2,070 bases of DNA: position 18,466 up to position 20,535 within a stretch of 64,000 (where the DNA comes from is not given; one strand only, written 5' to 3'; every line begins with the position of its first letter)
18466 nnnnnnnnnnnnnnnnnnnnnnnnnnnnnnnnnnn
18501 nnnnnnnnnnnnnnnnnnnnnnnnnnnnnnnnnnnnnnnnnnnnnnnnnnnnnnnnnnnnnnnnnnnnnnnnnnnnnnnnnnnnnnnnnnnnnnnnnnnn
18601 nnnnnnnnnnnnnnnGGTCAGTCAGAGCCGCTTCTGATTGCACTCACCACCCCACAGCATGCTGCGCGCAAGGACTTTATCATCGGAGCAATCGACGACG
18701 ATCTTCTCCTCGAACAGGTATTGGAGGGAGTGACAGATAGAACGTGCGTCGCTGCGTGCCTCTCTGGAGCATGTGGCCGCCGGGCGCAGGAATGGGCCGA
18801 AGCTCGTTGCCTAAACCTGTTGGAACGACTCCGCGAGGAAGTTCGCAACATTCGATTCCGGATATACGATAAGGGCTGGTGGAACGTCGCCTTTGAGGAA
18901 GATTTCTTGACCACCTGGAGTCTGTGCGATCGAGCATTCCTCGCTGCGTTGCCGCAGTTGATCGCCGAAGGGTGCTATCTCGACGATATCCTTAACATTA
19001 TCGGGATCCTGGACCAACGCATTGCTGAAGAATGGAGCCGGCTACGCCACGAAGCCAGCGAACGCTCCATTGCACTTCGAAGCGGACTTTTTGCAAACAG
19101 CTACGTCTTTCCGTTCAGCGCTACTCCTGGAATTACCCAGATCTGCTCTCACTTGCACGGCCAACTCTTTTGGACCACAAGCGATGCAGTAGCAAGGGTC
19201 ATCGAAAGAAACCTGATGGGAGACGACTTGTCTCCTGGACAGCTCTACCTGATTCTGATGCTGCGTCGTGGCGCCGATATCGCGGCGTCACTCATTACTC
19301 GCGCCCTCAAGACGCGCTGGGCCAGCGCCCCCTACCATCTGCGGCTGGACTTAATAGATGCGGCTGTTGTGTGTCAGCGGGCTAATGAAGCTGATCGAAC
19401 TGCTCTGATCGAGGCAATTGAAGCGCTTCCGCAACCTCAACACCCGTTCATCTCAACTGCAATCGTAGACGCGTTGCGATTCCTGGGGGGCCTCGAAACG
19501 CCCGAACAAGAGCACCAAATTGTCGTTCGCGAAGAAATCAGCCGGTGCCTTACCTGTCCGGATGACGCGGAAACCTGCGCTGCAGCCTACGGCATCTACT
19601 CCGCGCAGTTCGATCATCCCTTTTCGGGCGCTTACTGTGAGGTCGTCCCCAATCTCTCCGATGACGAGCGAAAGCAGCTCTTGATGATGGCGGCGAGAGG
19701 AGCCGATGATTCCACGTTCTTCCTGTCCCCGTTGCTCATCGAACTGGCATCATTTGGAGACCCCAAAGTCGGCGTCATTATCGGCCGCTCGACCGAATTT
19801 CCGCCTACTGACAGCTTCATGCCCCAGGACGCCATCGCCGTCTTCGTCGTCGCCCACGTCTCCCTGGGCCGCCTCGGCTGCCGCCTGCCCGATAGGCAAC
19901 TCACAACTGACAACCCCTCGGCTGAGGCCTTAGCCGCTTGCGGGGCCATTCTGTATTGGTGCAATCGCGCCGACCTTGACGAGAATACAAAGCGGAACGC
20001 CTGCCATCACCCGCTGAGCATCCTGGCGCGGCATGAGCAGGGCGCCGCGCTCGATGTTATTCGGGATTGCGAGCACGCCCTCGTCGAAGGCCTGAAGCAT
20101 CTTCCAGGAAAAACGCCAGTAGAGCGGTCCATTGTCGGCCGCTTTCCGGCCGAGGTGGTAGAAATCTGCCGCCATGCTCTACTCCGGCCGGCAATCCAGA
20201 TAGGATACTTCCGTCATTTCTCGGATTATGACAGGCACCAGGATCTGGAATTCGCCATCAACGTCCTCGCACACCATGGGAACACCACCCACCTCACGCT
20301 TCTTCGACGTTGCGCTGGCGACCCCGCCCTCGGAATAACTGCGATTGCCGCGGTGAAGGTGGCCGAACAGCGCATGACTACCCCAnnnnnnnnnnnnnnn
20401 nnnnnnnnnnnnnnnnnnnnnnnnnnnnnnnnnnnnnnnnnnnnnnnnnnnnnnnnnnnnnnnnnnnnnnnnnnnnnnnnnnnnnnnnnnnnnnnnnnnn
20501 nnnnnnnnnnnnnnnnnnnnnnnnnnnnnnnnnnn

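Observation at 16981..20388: NERD-nuclease-domain / NACHT-STAND NTPase fusion: candidate novel NLR-like antiphage defence protein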

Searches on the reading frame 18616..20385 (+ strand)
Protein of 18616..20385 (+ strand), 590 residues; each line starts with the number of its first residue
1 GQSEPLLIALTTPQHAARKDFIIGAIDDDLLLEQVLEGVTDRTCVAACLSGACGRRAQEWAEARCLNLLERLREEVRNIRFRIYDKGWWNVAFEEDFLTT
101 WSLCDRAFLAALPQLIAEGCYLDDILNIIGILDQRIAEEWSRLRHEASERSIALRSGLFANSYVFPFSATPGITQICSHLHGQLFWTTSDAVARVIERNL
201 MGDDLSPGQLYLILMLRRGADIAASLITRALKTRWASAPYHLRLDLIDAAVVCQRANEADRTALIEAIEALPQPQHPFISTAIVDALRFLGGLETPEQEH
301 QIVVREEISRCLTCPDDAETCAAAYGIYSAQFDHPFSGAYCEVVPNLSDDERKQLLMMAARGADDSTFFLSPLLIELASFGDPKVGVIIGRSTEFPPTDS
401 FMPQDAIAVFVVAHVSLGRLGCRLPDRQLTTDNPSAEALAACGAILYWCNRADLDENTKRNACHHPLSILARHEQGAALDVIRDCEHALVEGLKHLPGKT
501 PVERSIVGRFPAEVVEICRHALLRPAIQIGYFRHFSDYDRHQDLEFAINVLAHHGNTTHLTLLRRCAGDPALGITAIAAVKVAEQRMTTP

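Call 48: predict_structure(alignment_id=A2)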
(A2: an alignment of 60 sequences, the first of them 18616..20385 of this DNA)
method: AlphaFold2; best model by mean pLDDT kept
length: 590 residues; sequences in the alignment: 60
mean_pLDDT: 90.4   pTM: 0.82
mean pLDDT of the five models: 90.4, 89.7, 89.5, 88.6, 88.1
residues with pLDDT >= 90: 422; 70-90: 143; 50-70: 25; < 50: 0
segments of 3 or more residues with pLDDT < 50: none
pLDDT, mean of each block of 10 residues (from residue 1): 86 88 92 94 93 95 95 96 85 92 94 90 94 96 95 93 82 91 69 78 84 81 85 92 92 85 95 86 91 92 97 95 96 92 96 97 88 95 93 89 90 96 77 87 97 94 95 84 92 89 94 95 90 79 95 93 91 92 86
secondary structure, 60 per line:
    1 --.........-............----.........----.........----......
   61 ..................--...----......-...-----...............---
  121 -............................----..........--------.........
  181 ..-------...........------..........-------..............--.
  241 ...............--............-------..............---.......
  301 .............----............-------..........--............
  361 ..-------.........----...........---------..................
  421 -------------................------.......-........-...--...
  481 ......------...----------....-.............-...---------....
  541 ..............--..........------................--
elements in order: H3-11 H13-24 H29-37 H42-50 H55-78 E81-83 E91-93 H103-117 H122-149 H154-163 H172-182 H190-200 H207-216 H224-237 H240-255 H258-269 H277-290 H294-313 H318-329 H337-346 H349-362 H370-378 H383-393 H403-420 H434-449 H456-462 H464-471 H478-486 H506-509 H511-523 H537-554 H557-566 H573-588

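Call 72: fold_search(model_id=the predicted structure, library=pdb)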
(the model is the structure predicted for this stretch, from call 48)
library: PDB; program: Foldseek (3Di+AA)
matches with E <= 10: 894; with E <= 0.001: 0
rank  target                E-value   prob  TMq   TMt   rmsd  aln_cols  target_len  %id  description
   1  4rv1_D                9.1e-03  0.92  0.13  0.17  21.2       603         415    9  Crystal Structure of Engineered Protein. Northeast Structural Genomics Consortium (NESG) Target OR497. (released 2014-12-10)
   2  4fdd_A                9.5e-03  0.95  0.20  0.16  20.5       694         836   11  Crystal structure of KAP beta2-PY-NLS (released 2012-07-18)
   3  5ufl_A                1.1e-02  0.94  0.18  0.19  18.8       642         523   13  Crystal structure of a CIP2A core domain (released 2017-02-15)
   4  7zbz_D                1.2e-02  0.94  0.19  0.12  23.8       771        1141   11  CAND1 delhairpin-SCF-SKP2 CAND1 partly engaged SCF partly rocked (released 2023-04-19)
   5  4hb0_C                1.2e-02  0.99  0.25  0.17  19.5       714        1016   11  Crystal structure of CRM1 inhibitor Leptomycin B in complex with CRM1(K541Q,K542Q,R543S,K545Q,K548Q,K579Q)-Ran-RanBP1 (released 2013-01-09)
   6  8y14                  1.3e-02  0.96  0.18  0.20  25.1       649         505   13  Beta-catenin Crystal Structure (released 2024-03-13)
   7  1i7w_C                1.5e-02  0.96  0.18  0.20  25.3       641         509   12  BETA-CATENIN/PHOSPHORYLATED E-CADHERIN COMPLEX (released 2001-05-09)
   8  3wyf_F                1.6e-02  0.99  0.26  0.18  19.2       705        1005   11  Crystal structure of Xpo1p-Yrb2p-Gsp1p-GTP complex (released 2014-11-12)
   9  9duo_D                1.7e-02  0.99  0.26  0.28  14.1       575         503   10  Human PELP1-WDR18 complex (released 2025-04-30)
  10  4hau_C                1.7e-02  0.97  0.25  0.17  18.1       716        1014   11  Crystal structure of CRM1 inhibitor Ratjadone A in complex with CRM1-Ran-RanBP1 (released 2013-01-09)
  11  8cdj_D                2.0e-02  0.85  0.19  0.15  26.0       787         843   11  CAND1 b-hairpin++-SCF-SKP2 CAND1 rolling SCF engaged (released 2023-04-19)
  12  6sb0_A                2.0e-02  0.99  0.26  0.11  15.8       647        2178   12  cryo-EM structure of mTORC1 bound to PRAS40-fused active RagA/C GTPases (released 2019-10-16)
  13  4a0c_B                2.0e-02  0.95  0.21  0.13  22.0       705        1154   12  Structure of the CAND1-CUL4B-RBX1 complex (released 2011-11-30)
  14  9og9                  2.2e-02  0.96  0.25  0.19  18.8       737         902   12  Cryo-EM structure of human full-length XPO1 (unliganded) (released 2025-11-26)
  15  4c0p_D                2.3e-02  0.94  0.25  0.19  19.9       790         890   12  Unliganded Transportin 3 (released 2014-01-22)
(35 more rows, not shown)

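Call 87: search_protein_representatives(protein=window:18616-20385:+)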
Query: 590 residues. Proteins with E-value up to 0.001 (for the whole library): 640; up to 1e-10: 473; up to 1e-30: 195. The best 150 are listed.
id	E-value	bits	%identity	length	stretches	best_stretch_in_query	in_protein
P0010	1.2e-221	753.7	55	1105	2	1-588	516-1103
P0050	1.4e-179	614.8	50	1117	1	1-588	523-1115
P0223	1.4e-177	608.2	50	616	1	1-587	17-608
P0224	1.2e-176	605.1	53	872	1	2-586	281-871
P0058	3.1e-167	574.0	48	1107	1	5-588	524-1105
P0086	1.1e-163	562.3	49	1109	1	4-587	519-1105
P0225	2.6e-162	557.8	48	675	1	4-587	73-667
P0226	8.7e-162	556.0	47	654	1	1-587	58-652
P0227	1.1e-157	542.6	46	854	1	1-590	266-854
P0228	2.5e-157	541.3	46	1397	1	3-587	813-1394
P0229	2.1e-148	511.8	46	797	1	2-587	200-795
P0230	1.8e-147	508.8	47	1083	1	2-588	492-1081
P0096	1.1e-145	502.9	48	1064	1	2-534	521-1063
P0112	6.6e-145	500.3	44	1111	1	1-587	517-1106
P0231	3.9e-144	497.8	46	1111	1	4-585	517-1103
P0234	2.9e-130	452.0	42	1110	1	4-589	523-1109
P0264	6.1e-100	351.8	37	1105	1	7-586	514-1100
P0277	2.2e-93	330.2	36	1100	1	4-586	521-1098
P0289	6.6e-84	298.9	36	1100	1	4-587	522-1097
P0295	4.6e-79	282.9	32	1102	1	6-587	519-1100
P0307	3.4e-74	266.8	35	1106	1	5-586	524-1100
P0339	8.1e-59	216.0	29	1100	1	6-580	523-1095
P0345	9.6e-57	209.2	29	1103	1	6-587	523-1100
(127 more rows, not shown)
